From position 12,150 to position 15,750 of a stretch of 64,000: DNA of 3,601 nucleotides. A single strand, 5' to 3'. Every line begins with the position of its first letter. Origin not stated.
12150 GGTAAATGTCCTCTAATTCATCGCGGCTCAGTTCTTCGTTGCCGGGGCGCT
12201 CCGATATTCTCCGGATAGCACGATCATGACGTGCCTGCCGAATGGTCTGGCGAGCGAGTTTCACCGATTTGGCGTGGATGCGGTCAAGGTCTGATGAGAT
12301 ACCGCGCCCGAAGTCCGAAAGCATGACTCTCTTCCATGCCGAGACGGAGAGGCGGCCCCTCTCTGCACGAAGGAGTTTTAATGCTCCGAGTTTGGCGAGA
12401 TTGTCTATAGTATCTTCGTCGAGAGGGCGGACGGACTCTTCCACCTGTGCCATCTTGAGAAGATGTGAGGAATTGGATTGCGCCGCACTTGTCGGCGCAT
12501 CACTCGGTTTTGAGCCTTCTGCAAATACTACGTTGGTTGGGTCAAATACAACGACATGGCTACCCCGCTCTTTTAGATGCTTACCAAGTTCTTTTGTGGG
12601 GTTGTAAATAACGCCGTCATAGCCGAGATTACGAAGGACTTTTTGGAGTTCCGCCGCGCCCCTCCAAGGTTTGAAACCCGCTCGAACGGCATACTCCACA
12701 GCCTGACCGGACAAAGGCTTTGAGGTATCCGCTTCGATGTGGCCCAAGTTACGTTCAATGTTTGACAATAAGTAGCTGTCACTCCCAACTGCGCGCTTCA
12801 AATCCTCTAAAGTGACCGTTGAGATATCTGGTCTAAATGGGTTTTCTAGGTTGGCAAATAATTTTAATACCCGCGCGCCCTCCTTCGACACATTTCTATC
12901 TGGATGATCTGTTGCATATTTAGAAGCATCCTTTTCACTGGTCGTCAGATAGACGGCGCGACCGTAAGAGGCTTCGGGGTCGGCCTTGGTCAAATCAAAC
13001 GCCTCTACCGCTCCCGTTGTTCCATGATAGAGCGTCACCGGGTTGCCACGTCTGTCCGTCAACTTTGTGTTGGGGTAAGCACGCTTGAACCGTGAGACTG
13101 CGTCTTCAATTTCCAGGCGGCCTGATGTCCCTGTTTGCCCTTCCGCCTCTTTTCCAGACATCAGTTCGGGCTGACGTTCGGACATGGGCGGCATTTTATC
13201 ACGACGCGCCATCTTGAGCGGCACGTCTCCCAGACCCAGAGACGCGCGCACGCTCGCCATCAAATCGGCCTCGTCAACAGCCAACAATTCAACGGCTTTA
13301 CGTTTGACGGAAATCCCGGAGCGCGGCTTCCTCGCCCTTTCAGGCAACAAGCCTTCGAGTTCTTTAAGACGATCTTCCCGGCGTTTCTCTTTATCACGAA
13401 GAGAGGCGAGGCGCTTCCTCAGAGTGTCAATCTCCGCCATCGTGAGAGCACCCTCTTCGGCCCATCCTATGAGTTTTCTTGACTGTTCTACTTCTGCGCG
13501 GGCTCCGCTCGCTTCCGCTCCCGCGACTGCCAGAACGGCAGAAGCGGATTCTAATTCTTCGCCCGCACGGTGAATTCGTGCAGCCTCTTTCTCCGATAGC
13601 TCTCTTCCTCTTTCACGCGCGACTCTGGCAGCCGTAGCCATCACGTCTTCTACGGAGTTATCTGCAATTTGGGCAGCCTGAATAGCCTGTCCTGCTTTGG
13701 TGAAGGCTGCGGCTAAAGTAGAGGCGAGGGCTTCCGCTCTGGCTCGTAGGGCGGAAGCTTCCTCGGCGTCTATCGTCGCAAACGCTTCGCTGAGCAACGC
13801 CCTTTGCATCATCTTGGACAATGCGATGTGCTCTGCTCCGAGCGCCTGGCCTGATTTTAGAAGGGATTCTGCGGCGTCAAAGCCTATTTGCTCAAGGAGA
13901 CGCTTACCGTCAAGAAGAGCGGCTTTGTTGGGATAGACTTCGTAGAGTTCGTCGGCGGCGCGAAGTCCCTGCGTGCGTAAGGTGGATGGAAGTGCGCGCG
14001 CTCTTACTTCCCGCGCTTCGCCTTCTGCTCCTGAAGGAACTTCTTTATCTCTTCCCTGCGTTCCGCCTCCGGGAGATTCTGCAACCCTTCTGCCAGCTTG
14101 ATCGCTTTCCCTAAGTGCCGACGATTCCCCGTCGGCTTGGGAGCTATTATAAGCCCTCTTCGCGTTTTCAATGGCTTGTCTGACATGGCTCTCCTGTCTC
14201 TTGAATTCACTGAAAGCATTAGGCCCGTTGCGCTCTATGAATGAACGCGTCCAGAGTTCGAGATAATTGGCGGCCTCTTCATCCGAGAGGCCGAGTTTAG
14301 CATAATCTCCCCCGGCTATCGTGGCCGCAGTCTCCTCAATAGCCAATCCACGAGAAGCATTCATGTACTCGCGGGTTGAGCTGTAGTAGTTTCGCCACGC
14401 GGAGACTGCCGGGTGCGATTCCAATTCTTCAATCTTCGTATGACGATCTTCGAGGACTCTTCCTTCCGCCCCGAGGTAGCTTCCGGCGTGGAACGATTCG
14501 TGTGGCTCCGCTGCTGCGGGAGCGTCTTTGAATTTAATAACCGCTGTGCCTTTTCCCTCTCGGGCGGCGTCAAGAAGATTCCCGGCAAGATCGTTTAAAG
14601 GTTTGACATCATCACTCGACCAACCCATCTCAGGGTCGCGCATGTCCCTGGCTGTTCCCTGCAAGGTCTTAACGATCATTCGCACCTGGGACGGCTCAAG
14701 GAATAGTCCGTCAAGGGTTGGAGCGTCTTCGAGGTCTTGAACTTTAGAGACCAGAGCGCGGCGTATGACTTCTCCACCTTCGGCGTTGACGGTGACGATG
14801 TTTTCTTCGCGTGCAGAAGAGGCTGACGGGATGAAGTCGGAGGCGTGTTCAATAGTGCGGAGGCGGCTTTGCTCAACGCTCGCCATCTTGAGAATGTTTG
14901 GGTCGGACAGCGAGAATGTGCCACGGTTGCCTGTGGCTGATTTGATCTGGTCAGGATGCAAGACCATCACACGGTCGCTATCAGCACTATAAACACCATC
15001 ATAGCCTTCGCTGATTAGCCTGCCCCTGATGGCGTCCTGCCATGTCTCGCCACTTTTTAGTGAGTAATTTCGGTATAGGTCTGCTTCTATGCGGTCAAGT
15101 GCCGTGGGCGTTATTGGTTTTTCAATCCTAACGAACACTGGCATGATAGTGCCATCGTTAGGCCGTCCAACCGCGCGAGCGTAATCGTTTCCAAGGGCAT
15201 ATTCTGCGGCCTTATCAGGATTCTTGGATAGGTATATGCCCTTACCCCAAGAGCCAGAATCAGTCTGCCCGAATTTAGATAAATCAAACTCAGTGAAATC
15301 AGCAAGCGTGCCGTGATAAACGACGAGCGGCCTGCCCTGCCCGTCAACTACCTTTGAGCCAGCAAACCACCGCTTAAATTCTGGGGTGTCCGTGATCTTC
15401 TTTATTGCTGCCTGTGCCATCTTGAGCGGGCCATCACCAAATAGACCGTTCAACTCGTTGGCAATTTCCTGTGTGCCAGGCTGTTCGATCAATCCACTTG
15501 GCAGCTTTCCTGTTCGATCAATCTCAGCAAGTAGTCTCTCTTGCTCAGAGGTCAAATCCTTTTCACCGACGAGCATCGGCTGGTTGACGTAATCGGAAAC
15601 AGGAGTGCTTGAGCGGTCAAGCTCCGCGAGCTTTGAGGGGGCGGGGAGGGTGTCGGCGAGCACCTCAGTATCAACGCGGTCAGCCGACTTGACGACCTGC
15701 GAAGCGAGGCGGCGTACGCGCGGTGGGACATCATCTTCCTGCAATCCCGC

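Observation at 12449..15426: Four (P/I/L)LKMA motifs, each encoded by the same 11-mer, bracket both ART-like modules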

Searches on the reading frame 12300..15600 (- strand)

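Call 9: search_dna_similar(query=window:12300-15600:-, collection=phages, mode=protein, max_rows=40)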
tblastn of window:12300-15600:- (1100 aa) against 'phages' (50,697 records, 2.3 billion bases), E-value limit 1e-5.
Records with a match: 230; places in all: 235; records where one place covers at least 80% of the query: 0.
Best place of each record, by identity: <60% 230.
By first word of the organism name: Salmonella 151; Dickeya 21; Escherichia 21; Klebsiella 8; uncultured 7; Pseudomonas 5; Caulobacter 4; Caudoviricetes 2; Phage 1; Tunturiibacter 1; and 9 more.
By host as written in the record: - 34; Salmonella enterica 26; Salmonella enterica subsp. enterica serovar Enteritidis PT1 17; Salmonella enterica subsp. enterica serovar Typhimurium 14; Dickeya solani 10; Salmonella sp. 10; Escherichia coli O157:H7 10; Salmonella enterica serovar Typhimurium 7; and 61 more.
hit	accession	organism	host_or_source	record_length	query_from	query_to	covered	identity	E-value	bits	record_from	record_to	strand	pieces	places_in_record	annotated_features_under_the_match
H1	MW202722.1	Caudoviricetes sp.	Manatee Spring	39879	70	1041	36%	30.6%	6e-18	156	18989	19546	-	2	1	crystallin beta/gamma motif-containing protein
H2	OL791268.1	Phage zth2-2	-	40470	69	1062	36%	30.7%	4e-17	152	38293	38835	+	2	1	record has no annotation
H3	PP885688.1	Tunturiibacter phage Tunturi_5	Tunturiibacter psychrotolerans X4BP1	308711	67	1023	36%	27.8%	6e-18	160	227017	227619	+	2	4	MutT/NUDIX hydrolase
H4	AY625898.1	Pseudomonas phage F116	-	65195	63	250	17%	36.5%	9e-21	105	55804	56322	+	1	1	unknown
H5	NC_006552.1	Pseudomonas phage F116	Pseudomonas aeruginosa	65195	63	250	17%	36.5%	9e-21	105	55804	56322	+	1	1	hypothetical protein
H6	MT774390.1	uncultured phage cr85_1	human feces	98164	72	257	17%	33.8%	1e-13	82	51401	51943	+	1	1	putative RNA-polymerase subunit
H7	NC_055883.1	uncultured phage cr85_1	human feces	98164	72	257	17%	33.8%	1e-13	82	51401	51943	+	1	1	putative RNA-polymerase subunit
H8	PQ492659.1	Limnohabitans phage DC33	Limnohabitans sp. DCL3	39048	75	275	18%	31.1%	2e-16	91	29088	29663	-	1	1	hypothetical protein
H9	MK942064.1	Caulobacter phage Jess A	Caulobacter vibrioides CB15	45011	56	249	18%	31.8%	5e-17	93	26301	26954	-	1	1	lysis protein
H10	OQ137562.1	Caulobacter phage RapA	Caulobacter vibrioides CB15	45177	56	249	18%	31.8%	5e-17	93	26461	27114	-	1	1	RapA_gp039c: lysis protein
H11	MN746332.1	Caulobacter phage SR18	Caulobacter vibrioides CB15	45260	56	249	18%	31.8%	5e-17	93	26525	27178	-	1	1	hypothetical protein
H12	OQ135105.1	Caulobacter phage BL94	Caulobacter vibrioides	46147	56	249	18%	31.8%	5e-17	93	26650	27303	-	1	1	BL94_gp037c: lysis protein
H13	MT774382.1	uncultured phage cr10_1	human feces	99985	60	267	19%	28.8%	2e-11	75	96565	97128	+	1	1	none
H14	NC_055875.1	uncultured phage cr10_1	human feces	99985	60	267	19%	28.8%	2e-11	75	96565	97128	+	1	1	none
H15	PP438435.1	Dolichospermum phage Dfl-JY45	Dolichospermum flos-aquae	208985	60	236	16%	32.5%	4e-13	81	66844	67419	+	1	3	hypothetical protein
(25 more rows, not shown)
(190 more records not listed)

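Call 11: get_annotated_region(hit=H9, flank=6000)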
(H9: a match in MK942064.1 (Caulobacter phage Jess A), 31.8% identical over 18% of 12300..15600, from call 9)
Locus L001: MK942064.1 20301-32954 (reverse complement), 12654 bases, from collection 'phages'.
description: Caulobacter phage Jess A, complete genome.
organism: Caulobacter phage Jess A (NCBI taxid 2584753)
taxonomy: Viruses; Duplodnaviria; Heunggongvirae; Uroviricota; Caudoviricetes; Rauchvirus
host: Caulobacter vibrioides CB15; source: -; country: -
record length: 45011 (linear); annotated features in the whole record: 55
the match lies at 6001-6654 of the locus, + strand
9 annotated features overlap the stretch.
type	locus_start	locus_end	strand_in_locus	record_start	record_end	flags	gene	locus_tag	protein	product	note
CDS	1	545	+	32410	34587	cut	-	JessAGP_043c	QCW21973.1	hypothetical protein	-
CDS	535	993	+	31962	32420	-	-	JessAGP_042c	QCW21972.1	hypothetical protein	-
CDS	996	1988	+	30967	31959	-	-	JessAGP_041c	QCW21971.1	hypothetical protein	-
CDS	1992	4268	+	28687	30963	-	-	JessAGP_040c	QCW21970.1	lysis protein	-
CDS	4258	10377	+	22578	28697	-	-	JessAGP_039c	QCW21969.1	lysis protein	-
CDS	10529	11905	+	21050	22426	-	-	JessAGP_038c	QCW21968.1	tail protein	-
CDS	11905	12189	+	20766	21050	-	-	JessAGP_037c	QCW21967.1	hypothetical protein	-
CDS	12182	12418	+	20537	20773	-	-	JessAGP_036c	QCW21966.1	hypothetical protein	-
CDS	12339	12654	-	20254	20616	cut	-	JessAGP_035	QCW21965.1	hypothetical protein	-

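Call 14: find_homologous_proteins(query=window:12300-15600:-, max_evalue=0.00001)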
Query window:12300-15600:- (1100 aa): 85 proteins with E <= 0.00001 among 8000 candidates.
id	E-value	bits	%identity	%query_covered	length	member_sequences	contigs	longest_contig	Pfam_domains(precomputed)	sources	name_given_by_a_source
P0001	2.5e-161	557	61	42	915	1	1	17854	-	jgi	jgi:hypothetical protein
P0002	4.3e-99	351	40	15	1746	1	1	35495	PF18760.8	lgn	-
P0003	1.1e-52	198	33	16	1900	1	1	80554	PF18760.8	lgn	-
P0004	2.9e-40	157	36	18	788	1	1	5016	PF18760.8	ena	-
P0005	2.6e-39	153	35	18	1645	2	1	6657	PF18760.8,PF18857.7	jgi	jgi:hypothetical protein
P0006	1.0e-38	151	35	15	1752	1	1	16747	PF18760.8,PF00293.35,PF02195.27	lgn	-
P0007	1.3e-37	148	32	17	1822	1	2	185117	PF18760.8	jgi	jgi:predicted nucleotidyltransferase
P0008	1.1e-32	131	44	12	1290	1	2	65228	PF18760.8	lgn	-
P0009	1.9e-32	131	30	22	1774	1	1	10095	PF18760.8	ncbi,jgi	jgi:hypothetical protein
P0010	4.3e-32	130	27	21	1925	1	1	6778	PF18760.8,PF18857.7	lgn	-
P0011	1.1e-31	128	30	20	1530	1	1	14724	PF18814.7,PF18760.8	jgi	jgi:Arc/MetJ-type ribon-helix-helix transcriptional regulator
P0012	8.3e-29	119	43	15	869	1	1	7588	PF13151.13,PF06941.18,PF18760.8,PF18823.7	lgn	-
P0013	9.7e-29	118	31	16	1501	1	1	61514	PF18760.8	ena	-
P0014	2.2e-28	117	33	18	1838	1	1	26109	PF18760.8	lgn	-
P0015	7.9e-27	112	34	15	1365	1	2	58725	PF13151.13,PF18760.8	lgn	-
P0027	2.5e-21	94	40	17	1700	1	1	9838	PF18760.8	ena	-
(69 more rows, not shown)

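Call 18: find_encoding_contigs(protein=P0001, flank=10000, max_places=5)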
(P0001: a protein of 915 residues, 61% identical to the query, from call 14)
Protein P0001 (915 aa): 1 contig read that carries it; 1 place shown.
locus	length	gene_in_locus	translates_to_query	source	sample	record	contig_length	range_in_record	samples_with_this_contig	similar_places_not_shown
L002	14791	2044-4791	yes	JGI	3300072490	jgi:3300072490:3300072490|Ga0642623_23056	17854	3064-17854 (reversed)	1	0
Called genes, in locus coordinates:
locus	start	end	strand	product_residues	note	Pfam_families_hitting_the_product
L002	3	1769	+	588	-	?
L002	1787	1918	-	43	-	-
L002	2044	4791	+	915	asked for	-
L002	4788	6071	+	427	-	-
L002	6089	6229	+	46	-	-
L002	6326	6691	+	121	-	-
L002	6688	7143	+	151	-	-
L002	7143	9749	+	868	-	-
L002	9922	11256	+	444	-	-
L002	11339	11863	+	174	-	-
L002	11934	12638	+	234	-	-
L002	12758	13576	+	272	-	-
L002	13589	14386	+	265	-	-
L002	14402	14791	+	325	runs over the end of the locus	-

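Call 51: search_protein_families(library=pfam, proteins=[L002:9922-11256:+, L002:11339-11863:+, L002:11934-12638:+, L002:12758-13576:+, L002:13589-14386:+, L002:7143-9749:+], max_evalue=0.01)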
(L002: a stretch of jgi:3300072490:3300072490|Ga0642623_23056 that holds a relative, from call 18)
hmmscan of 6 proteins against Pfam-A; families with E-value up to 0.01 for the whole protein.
L002:9922-11256:+ (444 aa): 0 families

L002:11339-11863:+ (174 aa): 0 families

L002:11934-12638:+ (234 aa): 0 families

L002:12758-13576:+ (272 aa): 0 families

L002:13589-14386:+ (265 aa): 0 families

L002:7143-9749:+ (868 aa): 0 families

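Call 66: find_encoding_contigs(protein=P0027, flank=3000, max_places=1)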
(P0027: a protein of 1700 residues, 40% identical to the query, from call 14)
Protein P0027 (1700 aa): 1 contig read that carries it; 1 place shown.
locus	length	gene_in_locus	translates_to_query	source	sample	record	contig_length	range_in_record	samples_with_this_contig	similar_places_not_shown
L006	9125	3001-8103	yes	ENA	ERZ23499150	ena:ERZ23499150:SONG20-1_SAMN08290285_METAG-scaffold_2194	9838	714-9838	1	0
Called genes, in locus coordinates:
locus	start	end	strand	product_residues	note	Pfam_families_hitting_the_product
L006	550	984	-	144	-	-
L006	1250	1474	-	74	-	-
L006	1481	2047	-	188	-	-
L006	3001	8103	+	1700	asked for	PF18760:ART-PolyVal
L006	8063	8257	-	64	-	-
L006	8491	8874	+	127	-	-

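Call 67: find_encoding_contigs(protein=P0006, flank=3000, max_places=1)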
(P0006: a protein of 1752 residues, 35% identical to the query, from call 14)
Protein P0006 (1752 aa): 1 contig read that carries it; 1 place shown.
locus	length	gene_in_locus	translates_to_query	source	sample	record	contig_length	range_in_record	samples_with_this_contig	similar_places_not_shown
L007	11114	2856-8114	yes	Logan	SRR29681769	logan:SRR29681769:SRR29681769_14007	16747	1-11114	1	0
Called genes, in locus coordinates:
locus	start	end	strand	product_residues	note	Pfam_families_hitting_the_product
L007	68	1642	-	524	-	PF12850:Metallophos_2 (faint)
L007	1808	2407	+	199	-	PF18823:InPase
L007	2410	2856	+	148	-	PF14464:Prok-JAB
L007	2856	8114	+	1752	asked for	PF18760:ART-PolyVal, PF02195:ParB_N (weak), PF18760:ART-PolyVal, PF00293:NUDIX (weak)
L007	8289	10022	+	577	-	PF00583:Acetyltransf_1 (faint)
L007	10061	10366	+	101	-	-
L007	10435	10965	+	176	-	-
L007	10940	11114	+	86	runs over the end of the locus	-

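Call 68: find_encoding_contigs(protein=P0003, flank=10000, max_places=1)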
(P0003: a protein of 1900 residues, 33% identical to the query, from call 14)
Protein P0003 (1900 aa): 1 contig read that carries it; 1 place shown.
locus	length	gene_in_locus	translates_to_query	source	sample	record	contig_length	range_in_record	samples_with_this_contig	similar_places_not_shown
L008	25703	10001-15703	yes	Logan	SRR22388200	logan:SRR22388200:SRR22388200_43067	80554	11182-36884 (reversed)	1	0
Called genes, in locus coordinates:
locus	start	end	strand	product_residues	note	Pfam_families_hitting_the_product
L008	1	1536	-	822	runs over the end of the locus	-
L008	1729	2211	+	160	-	-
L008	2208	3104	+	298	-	-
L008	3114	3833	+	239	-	-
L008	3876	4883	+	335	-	-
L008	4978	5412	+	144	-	-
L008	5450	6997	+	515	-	-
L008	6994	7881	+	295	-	-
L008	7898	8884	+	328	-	-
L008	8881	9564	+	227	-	PF00563:EAL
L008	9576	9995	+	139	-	-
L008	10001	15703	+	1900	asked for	PF18760:ART-PolyVal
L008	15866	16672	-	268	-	-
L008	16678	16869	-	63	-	-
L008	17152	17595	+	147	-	PF00717:Peptidase_S24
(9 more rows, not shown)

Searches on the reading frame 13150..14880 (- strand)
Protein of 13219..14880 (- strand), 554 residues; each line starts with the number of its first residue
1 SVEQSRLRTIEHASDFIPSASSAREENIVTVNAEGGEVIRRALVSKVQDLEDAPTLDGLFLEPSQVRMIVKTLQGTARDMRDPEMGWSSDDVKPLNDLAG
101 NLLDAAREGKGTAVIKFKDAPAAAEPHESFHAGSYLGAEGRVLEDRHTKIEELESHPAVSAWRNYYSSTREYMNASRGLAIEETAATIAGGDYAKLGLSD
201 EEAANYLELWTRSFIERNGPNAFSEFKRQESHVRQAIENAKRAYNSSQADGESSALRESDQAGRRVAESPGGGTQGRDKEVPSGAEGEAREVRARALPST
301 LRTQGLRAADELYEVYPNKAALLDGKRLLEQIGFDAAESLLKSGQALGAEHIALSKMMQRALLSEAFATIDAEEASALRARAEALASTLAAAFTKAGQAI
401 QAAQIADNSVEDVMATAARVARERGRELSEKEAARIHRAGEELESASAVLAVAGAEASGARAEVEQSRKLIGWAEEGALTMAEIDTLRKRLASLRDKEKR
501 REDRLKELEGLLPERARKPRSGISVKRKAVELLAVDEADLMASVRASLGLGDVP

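Call 30: find_related_loci(query=window:13150-14601:-, collection=viral_contigs, flank=10000)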
Query window:13150-14601:- (484 aa) in viral_contigs; peptide patterns used: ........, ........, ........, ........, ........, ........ (x = any residue, [..] = any of these).
5 stretches matched a pattern, but none encodes a relative of the query by tblastn (E <= 1e-3).

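Call 31: find_related_loci(query=window:13150-14601:-, collection=genome_contigs, flank=10000)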
Query window:13150-14601:- (484 aa) in genome_contigs; peptide patterns used: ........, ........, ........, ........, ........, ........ (x = any residue, [..] = any of these).
32 stretches matched a pattern, but none encodes a relative of the query by tblastn (E <= 1e-3).

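Call 36: search_protein_families(library=pfam, proteins=[window:13219-14880:-], max_evalue=1)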
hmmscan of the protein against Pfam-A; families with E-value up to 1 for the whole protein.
window:13219-14880:- (554 aa): 1 family
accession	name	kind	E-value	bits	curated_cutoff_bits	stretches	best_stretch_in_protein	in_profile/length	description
PF01619.24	Pro_dh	-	0.00037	20.6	27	1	312-429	66-144/278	Proline dehydrogenase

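Call 37: find_related_loci(query=A1, collection=viral_contigs, flank=10000)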
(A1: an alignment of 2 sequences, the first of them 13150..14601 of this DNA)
Query A1 (484 aa) in viral_contigs; peptide patterns used: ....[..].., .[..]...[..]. (x = any residue, [..] = any of these).
202 stretches matched a pattern, but none encodes a relative of the query by tblastn (E <= 1e-3).

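Call 53: search_solved_structures(query=A1, max_evalue=10, show_alignments=2)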
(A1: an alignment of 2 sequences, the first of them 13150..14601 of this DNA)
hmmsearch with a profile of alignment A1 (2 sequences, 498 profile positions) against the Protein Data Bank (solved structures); distinct sequences matched with E-value up to 10: 2.
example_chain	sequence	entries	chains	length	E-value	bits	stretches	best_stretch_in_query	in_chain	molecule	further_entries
1z0c_A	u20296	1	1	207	0.39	12.7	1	317-381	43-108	Putative protease La homolog type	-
4h10_B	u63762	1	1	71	0.97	11.4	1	410-455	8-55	Circadian locomoter output cycles protein kaput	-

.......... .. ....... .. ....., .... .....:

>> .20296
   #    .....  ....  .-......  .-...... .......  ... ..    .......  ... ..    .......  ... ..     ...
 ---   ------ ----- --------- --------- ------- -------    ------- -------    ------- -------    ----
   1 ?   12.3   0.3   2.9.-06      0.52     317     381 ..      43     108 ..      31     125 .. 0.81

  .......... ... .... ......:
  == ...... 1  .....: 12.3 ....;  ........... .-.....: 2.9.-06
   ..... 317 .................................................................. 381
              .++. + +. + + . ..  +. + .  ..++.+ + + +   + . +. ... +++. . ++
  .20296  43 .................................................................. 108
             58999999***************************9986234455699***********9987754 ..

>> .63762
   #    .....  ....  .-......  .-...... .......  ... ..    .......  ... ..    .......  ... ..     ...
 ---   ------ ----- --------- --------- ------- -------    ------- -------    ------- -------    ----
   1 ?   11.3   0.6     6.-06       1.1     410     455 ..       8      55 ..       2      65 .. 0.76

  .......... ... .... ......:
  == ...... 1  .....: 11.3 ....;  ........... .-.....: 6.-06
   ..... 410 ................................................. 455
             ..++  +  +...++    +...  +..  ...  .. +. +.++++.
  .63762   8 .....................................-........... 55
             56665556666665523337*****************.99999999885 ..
